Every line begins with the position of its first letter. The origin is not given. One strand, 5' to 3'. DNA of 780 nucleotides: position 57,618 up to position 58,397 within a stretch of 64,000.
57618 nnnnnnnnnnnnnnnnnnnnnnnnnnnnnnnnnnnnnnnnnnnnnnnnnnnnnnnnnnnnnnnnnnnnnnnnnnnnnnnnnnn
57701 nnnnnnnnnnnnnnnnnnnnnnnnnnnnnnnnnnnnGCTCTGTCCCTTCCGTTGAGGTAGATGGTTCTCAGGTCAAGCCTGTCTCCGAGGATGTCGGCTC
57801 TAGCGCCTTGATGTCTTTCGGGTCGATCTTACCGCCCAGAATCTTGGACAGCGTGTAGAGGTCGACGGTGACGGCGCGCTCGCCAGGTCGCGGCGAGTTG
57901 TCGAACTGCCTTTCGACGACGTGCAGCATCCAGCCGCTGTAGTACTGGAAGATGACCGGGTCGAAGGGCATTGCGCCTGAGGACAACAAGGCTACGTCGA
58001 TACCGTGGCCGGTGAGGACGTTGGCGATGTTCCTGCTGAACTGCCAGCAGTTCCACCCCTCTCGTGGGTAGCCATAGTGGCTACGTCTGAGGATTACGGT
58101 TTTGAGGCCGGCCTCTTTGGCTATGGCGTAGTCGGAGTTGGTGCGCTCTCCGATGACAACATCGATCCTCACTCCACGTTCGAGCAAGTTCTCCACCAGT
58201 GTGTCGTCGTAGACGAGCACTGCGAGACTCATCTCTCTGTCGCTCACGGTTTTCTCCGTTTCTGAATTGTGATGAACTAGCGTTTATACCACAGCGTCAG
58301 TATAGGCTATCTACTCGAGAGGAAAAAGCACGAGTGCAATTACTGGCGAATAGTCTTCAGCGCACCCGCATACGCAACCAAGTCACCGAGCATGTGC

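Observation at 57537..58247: GC-rich islet carrying a degenerate purN-like gene and a 45-codon purD N-terminal fragment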

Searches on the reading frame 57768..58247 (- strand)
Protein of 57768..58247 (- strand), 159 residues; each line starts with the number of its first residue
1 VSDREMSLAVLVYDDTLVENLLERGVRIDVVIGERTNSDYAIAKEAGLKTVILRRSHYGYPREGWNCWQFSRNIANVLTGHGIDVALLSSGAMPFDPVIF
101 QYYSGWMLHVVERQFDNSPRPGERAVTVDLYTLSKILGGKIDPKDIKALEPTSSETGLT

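Call 4: search_protein_families(library=pfam, proteins=[window:57768-58247:-], max_evalue=10)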
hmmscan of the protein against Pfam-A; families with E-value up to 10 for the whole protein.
window:57768-58247:- (159 aa): 2 families
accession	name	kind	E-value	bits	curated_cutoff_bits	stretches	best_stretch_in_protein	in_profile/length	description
PF13242.12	Hydrolase_like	-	0.045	14.1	22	1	30-54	25-49/75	HAD-hyrolase-like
PF13439.12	Glyco_transf_4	-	0.064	13.7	28.5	1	16-86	10-76/170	Glycosyltransferase Family 4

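Call 5: search_protein_families(library=ncbifam, proteins=[window:57768-58247:-], max_evalue=10)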
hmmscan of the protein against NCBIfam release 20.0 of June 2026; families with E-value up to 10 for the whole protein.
window:57768-58247:- (159 aa): 2 families
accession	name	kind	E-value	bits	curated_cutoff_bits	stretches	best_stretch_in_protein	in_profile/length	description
NF006946.0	PRK09428.1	equivalog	0.0069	15.3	314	1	18-51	284-317/451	CDP-diacylglycerol--serine O-phosphatidyltransferase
TIGR01691.1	enolase-ppase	equivalog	0.14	11.6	128.1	1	81-117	114-151/224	acireductone synthase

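Call 9: find_homologous_proteins(query=window:57768-58247:-, max_evalue=1)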
Query window:57768-58247:- (159 aa): 1 proteins with E <= 1 among 45 candidates.
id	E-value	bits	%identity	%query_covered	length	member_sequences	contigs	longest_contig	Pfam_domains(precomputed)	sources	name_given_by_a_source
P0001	8.0e-98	343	100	97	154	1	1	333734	-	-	-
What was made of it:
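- The sequence exists in only one contig in the public collections (call 9).
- Tried and rejected: The word-indexed homologue search found only the ORF itself (call 9).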

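Call 11: search_solved_structures(query=window:57768-58247:-, max_evalue=10, show_alignments=3)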
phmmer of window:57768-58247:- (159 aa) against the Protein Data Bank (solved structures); distinct sequences matched with E-value up to 10: 0.
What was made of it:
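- Checked: There is no Pfam or PDB sequence hit (calls 4, 11).
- Tried and rejected: PDB phmmer gave nothing (call 11).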

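Call 14: find_encoding_contigs(protein=P0001, flank=10000)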
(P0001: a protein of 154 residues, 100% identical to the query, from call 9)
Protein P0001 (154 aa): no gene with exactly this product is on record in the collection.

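Call 18: search_protein_representatives(protein=window:57768-58247:-)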
Query: 159 residues. Proteins with E-value up to 0.001 (for the whole library): 9; up to 1e-10: 1; up to 1e-30: 1. The best 9 are listed.
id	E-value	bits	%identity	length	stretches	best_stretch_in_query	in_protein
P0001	2.6e-98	342.6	100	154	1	6-159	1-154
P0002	9.7e-08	48.3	31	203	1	16-130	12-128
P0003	1.1e-07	48.1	32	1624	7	64-102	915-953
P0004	4.7e-07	46.0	32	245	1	7-110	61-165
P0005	3.1e-06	43.4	32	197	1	9-127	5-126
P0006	9.7e-06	41.8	35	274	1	8-128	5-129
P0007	1.9e-05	40.8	32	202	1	6-126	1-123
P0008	2.5e-04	37.2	30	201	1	9-126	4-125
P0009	4.5e-04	36.3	32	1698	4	8-92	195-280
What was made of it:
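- The ORF is a singleton among ~15 billion proteins (calls 9, 18). The ORF is a singleton with no orthologue among ~15 billion proteins (calls 9, 18), so there is no sign of conservation.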

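Call 19: search_protein_families(library=pfam, proteins=[P0002, P0003, P0004, P0005, P0006, P0007, P0008, P0009], max_evalue=0.01)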
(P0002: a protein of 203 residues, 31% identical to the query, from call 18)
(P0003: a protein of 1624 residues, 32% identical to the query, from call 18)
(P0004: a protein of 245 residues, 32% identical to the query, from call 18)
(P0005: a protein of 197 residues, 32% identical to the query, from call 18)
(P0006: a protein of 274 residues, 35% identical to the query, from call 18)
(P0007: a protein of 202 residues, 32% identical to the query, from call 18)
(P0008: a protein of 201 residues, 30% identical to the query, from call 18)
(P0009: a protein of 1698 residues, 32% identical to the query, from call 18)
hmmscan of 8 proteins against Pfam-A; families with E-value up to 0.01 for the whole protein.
P0002 (203 aa): 1 family
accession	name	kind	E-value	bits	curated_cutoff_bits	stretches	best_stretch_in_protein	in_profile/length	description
PF00551.24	Formyl_trans_N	-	1.2e-23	84.3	26.1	1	1-185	1-181/181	Formyl transferase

P0003 (1624 aa): 7 families
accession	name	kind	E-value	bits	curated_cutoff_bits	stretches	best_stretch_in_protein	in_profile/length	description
PF24514.1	SpaA_4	-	1.6e-32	113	27.3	5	1105-1194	2-89/107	Prealbumin-like fold domain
PF19407.5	DUF5979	-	1.6e-18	67.7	25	0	1112-1198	9-102/104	Domain of unknown function (DUF5979)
PF17210.9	SdrD_B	-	2.4e-17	63.6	29.7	1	276-338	6-63/112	SdrD B-like domain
PF17802.7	SpaA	-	9.4e-08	32.6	23.1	0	292-340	13-59/91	Prealbumin-like fold domain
PF05480.16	PSMbeta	-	2.4e-05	24.4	25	0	757-767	24-34/43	Phenol-soluble modulin beta protein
PF19087.6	DUF5776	-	0.00025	21.6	27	0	905-932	36-63/67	Domain of unknown function (DUF5776)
PF13620.12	CarboxypepD_reg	-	0.00096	19.9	32.3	0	295-337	14-52/82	Carboxypeptidase regulatory-like domain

P0004 (245 aa): 1 family
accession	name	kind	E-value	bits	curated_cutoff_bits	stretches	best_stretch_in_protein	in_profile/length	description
PF00551.24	Formyl_trans_N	-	2.2e-37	129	26.1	1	60-239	1-181/181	Formyl transferase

P0005 (197 aa): 1 family
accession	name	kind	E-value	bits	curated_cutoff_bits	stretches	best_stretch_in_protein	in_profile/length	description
PF00551.24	Formyl_trans_N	-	5.5e-30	104.9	26.1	1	5-185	4-181/181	Formyl transferase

P0006 (274 aa): 1 family
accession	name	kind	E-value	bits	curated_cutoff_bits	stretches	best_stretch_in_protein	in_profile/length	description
PF00551.24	Formyl_trans_N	-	2.3e-22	80.1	26.1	1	4-188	2-180/181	Formyl transferase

P0007 (202 aa): 1 family
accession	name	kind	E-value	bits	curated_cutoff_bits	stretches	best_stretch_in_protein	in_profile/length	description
PF00551.24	Formyl_trans_N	-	3.5e-26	92.5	26.1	1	1-185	1-181/181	Formyl transferase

P0008 (201 aa): 1 family
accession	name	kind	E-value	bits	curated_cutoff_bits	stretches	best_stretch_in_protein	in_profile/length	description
PF00551.24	Formyl_trans_N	-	1.9e-28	99.9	26.1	1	1-185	1-181/181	Formyl transferase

P0009 (1698 aa): 14 families
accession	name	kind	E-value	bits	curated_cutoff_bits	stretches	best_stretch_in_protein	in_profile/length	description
PF12796.13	Ank_2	-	4.4e-194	630.2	27.3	16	525-618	1-90/90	Ankyrin repeats (3 copies)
PF00023.36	Ank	-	4e-136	435.3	21.1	19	722-753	3-33/33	Ankyrin repeat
PF13606.12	Ank_3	-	1.8e-96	303.3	22.3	4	85-113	1-29/30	Ankyrin repeat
PF13637.12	Ank_4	-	3.6e-96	313.3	22.7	14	55-106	1-50/50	Ankyrin repeats (many copies)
PF13857.12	Ank_5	-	8.8e-92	300.4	27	15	541-595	1-56/56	Ankyrin repeats (many copies)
PF24521.3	Ank_KRIT1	-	1.7e-32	112.6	80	3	531-634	27-130/149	KRIT1 ankyrin-repeats domain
PF23745.1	ANK_LRRK2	-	1.6e-24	86.6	27.5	3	479-576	23-114/130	LRRK2 ANK repeat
PF13894.12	zf-C2H2_4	-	1e-10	41.8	27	1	1648-1669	2-23/24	C2H2-type zinc finger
PF00096.32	zf-C2H2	-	5.4e-09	36.5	25.2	2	1619-1640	2-23/23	Zinc finger, C2H2 type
PF03158.18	DUF249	-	0.00088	19.5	27.4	0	461-516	50-101/192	Multigene family 530 protein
PF13912.12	zf-C2H2_6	-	0.002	18.5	25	0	1674-1698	1-25/27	C2H2-type zinc finger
PF15909.11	zf-C2H2_8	-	0.0028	18.4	30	0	835-881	45-92/98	C2H2-type zinc ribbon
PF19902.4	DUF6375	-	0.0039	18.3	27.5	0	489-516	92-119/132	Family of unknown function (DUF6375)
PF12874.13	zf-met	-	0.0042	17.8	21.2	1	1648-1666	2-20/25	Zinc-finger of C2H2 type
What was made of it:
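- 57921..58229 (-): Residues 7-109 of the 159-aa ORF: remote homologue of the PurN N-terminal (Rossmann-like) subdomain. The phosphate loop (YDDT in place of SGxGS) and the catalytic Asn (now His) are lost. phmmer E 1e-7 to 2.5e-4 to six PF00551 proteins (calls 18, 19).
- Checked: An exhaustive phmmer search of 1.84 billion representatives gave nine hits at E <= 0.001: the ORF itself, six proteins (E 1e-7 to 2.5e-4) that all carry PF00551, and two long repeat proteins without it (calls 18, 19).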

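Call 22: predict_structure(protein=window:57768-58247:-)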
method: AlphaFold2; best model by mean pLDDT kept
length: 159 residues; sequences in the alignment: 1
mean_pLDDT: 40.3   pTM: 0.37
mean pLDDT of the five models: 40.3, 40.0, 39.3, 38.3, 36.6
residues with pLDDT >= 90: 0; 70-90: 0; 50-70: 25; < 50: 134
segments of 3 or more residues with pLDDT < 50: 1-47, 56-65, 88-159
pLDDT, mean of each block of 10 residues (from residue 1): 35 43 42 40 47 45 49 53 49 33 32 34 35 40 35 30
secondary structure, 60 per line:
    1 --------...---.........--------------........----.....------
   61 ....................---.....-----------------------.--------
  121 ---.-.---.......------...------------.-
elements in order: E9-11 H15-23 H38-45 E50-54 H61-80 E84-88 H130-136
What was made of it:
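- On PurN / Formyl_trans_N (PF00551): The single-sequence model was uninformative (pLDDT 40, call 22).
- Tried and rejected: The single-sequence AlphaFold model was unusable (pLDDT 40, call 22).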

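Call 24: list_cluster_members(proteins=[P0002, P0004, P0005, P0006, P0007, P0008])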
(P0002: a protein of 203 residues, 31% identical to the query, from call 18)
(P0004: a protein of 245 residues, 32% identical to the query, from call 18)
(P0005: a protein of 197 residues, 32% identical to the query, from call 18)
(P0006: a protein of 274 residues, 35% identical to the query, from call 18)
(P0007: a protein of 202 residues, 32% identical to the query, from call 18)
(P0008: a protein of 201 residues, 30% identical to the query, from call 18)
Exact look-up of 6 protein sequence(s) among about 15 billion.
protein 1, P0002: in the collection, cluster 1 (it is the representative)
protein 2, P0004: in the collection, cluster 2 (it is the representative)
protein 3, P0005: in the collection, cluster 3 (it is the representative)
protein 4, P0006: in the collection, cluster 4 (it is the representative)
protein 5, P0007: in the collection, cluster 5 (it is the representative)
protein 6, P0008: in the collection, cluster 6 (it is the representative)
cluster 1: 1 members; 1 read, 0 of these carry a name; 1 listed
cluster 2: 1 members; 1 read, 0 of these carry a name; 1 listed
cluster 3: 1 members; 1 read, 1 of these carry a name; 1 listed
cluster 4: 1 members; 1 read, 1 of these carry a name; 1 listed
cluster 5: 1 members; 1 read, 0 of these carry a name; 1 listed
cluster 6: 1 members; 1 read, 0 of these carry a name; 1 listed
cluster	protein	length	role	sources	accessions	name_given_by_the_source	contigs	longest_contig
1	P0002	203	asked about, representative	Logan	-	-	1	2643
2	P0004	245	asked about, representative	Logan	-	-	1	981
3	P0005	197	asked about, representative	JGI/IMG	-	phosphoribosylglycinamide formyltransferase-1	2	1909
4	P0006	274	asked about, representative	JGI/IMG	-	phosphoribosylglycinamide formyltransferase-1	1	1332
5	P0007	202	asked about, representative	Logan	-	-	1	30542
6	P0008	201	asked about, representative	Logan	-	-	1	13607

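Call 37: find_encoding_contigs(protein=P0007, flank=8000, max_places=2)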
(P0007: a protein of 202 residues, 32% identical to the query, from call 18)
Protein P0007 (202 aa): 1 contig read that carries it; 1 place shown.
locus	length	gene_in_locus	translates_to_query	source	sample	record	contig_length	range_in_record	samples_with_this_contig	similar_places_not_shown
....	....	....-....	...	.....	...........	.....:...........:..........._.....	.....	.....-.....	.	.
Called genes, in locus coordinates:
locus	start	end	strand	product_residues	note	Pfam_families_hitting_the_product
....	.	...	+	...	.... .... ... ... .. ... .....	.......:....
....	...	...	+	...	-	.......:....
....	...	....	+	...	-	-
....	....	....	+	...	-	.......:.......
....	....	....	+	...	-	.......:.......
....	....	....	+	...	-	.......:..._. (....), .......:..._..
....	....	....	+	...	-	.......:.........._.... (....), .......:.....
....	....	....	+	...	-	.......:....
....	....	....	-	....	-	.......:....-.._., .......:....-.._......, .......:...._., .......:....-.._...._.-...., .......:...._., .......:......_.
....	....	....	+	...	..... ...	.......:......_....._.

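Call 38: find_encoding_contigs(protein=P0008, flank=8000, max_places=2)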
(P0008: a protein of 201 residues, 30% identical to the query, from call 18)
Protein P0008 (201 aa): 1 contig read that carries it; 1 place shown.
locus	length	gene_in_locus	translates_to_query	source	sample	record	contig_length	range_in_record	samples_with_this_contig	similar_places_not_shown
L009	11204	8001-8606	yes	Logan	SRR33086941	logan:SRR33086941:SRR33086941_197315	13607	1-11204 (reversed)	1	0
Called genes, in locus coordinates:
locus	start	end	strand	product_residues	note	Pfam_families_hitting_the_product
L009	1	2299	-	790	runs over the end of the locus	PF00158:Sigma54_activat (faint), PF00437:T2SSE (faint), PF01695:IstB_IS21 (faint), PF12775:AAA_7 (faint), PF00004:AAA, PF07724:AAA_2, PF07728:AAA_5, PF10431:ClpB_D2-small, +5 more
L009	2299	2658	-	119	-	-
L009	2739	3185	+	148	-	-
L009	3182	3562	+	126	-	-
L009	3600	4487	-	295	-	PF00762:Ferrochelatase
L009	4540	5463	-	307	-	PF01208:URO-D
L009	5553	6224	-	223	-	PF06778:Chlor_dismutase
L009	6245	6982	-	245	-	PF02602:HEM4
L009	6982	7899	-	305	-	PF01379:Porphobil_deam, PF03900:Porphobil_deamC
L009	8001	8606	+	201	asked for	PF00551:Formyl_trans_N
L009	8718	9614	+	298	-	PF01259:SAICAR_synt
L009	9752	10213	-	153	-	PF01272:GreA_GreB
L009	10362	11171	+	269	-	PF04055:Radical_SAM, PF13353:Fer4_12 (weak)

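Call 40: find_related_loci(query=window:57768-58247:-, collection=genome_contigs, flank=6000)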
Query window:57768-58247:- (159 aa) in genome_contigs; peptide patterns used: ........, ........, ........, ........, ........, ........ (x = any residue, [..] = any of these).
223 stretches matched a pattern, but none encodes a relative of the query by tblastn (E <= 1e-3).

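Call 42: find_related_loci(query=A4, collection=genome_contigs, flank=5000)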
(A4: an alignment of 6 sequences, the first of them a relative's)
Query A4 (203 aa) in genome_contigs; peptide patterns used: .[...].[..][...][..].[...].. (x = any residue, [..] = any of these).
600 stretches matched a pattern (row limit reached: there are more); 597 encode a relative of the query (tblastn E <= 1e-3); the best 80 are kept; 80 distinct loci.
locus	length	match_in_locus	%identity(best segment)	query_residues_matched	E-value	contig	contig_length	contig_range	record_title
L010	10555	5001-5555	48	1-193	2e-51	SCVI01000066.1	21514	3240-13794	MAG: Patescibacteria group bacterium isolate GW715_bin.47 GW715_bin.47-124917, whole genome shotgun sequence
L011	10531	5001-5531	50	1-185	2e-49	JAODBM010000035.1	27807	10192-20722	MAG: Acidimicrobiales bacterium isolate RYN_48 scaffold_1519738, whole genome shotgun sequence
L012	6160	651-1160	50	5-182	6e-49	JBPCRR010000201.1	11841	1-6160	MAG: Acidimicrobiales bacterium isolate TH_ant_mag_239 k127_2271362, whole genome shotgun sequence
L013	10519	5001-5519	50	5-185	3e-48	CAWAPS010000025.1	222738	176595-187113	MAG: uncultured Actinomycetota bacterium isolate MFD04463.bin.1.210 genome assembly, contig: contig_6905, whole genome s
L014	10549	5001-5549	49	1-188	7e-47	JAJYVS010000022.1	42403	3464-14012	MAG: Actinomycetes bacterium isolate FK2.bin43 NODE_995_length_42403_cov_1.717452, whole genome shotgun sequence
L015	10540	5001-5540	48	1-188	1e-45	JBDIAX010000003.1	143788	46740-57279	MAG: Acidimicrobiia bacterium isolate AS-MESO-3CA.371 NODE_412_length_143788_cov_6.208704, whole genome shotgun sequence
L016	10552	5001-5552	47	1-192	1e-45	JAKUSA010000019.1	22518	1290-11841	MAG: Acidimicrobiales bacterium isolate ALOHA_A2.5_69 A2.5-Microtrichales-17_19, whole genome shotgun sequence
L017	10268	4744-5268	51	8-190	9e-46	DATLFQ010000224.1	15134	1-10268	MAG TPA_asm: Acidimicrobiales bacterium isolate SMAG_U13592 k141_19671, whole genome shotgun sequence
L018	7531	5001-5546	46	1-190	2e-45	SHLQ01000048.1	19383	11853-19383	MAG: Acidimicrobiales bacterium isolate MetaBAT.bin.19 NODE_517_length_19383_cov_8.023489, whole genome shotgun sequence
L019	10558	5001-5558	47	5-195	8e-45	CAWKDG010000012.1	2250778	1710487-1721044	MAG: uncultured Acidimicrobiaceae bacterium isolate MFD05512.bin.2.186 genome assembly, contig: contig_5430, whole genom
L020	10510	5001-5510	47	5-182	1e-44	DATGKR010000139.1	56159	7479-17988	MAG TPA_asm: Acidimicrobiales bacterium isolate SMAG_U9864 k141_24424, whole genome shotgun sequence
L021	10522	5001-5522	46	4-182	1e-44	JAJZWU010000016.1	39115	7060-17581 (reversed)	MAG: Actinomycetes bacterium isolate TL1-2.bin40 NODE_902_length_39115_cov_1.91254, whole genome shotgun sequence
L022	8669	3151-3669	46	1-182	2e-44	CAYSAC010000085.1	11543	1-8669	MAG TPA_asm: uncultured Acidimicrobiaceae bacterium isolate SRP136066_co1_115 genome assembly, contig: NODE_7105_length_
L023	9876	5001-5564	43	4-195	3e-44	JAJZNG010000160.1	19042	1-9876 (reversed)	MAG: Actinomycetes bacterium isolate MAS3.bin85 NODE_5915_length_19042_cov_1.333122, whole genome shotgun sequence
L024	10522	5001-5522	47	4-185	2e-43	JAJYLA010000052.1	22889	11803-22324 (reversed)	MAG: Actinomycetes bacterium isolate DBS2-1.bin59 NODE_3912_length_22889_cov_2.683244, whole genome shotgun sequence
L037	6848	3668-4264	42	4-194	1e-41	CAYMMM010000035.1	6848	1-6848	MAG TPA_asm: uncultured Candidatus Saccharibacteria bacterium isolate SRP133034_co1_63 genome assembly, contig: NODE_948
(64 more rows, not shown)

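Call 46: search_protein_families(library=pfam, proteins=[L037:618-1253:+, L037:1330-3258:+, L037:3297-3638:+, L037:3635-4294:+, L037:4331-4873:-, L037:4870-5415:-, L037:5512-6171:-, L037:6240-6692:+], max_evalue=0.0001)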
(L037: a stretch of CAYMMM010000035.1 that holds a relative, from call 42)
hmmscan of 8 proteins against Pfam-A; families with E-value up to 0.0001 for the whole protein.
L037:618-1253:+ (211 aa): 0 families

L037:1330-3258:+ (642 aa): 0 families

L037:3297-3638:+ (113 aa): 0 families

L037:3635-4294:+ (219 aa): 1 family
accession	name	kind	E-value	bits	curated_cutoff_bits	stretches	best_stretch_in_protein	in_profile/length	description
PF00551.24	Formyl_trans_N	-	1.5e-30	106.8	26.1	1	10-200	2-180/181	Formyl transferase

L037:4331-4873:- (180 aa): 1 family
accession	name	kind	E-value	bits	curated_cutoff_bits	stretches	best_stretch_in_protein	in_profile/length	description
PF13521.12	AAA_28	-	2.2e-12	47.9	27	1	11-113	2-95/164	AAA domain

L037:4870-5415:- (181 aa): 0 families

L037:5512-6171:- (219 aa): 2 families
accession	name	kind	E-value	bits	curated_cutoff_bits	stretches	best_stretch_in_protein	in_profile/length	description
PF00156.33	Pribosyltran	-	1.8e-05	24.5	26.3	1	164-214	79-121/158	Phosphoribosyl transferase domain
PF18912.6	DZR_2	-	6.9e-05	23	27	0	7-57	3-56/56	Double zinc ribbon domain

L037:6240-6692:+ (150 aa): 2 families
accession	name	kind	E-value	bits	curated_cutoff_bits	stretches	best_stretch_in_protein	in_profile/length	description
PF00011.27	HSP20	-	1.3e-18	67.4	20.8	1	46-145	2-101/102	Hsp20/alpha crystallin family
PF17886.7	ArsA_HSP20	-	1.4e-06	28.2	22.5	1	51-129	2-61/63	HSP20-like domain found in ArsA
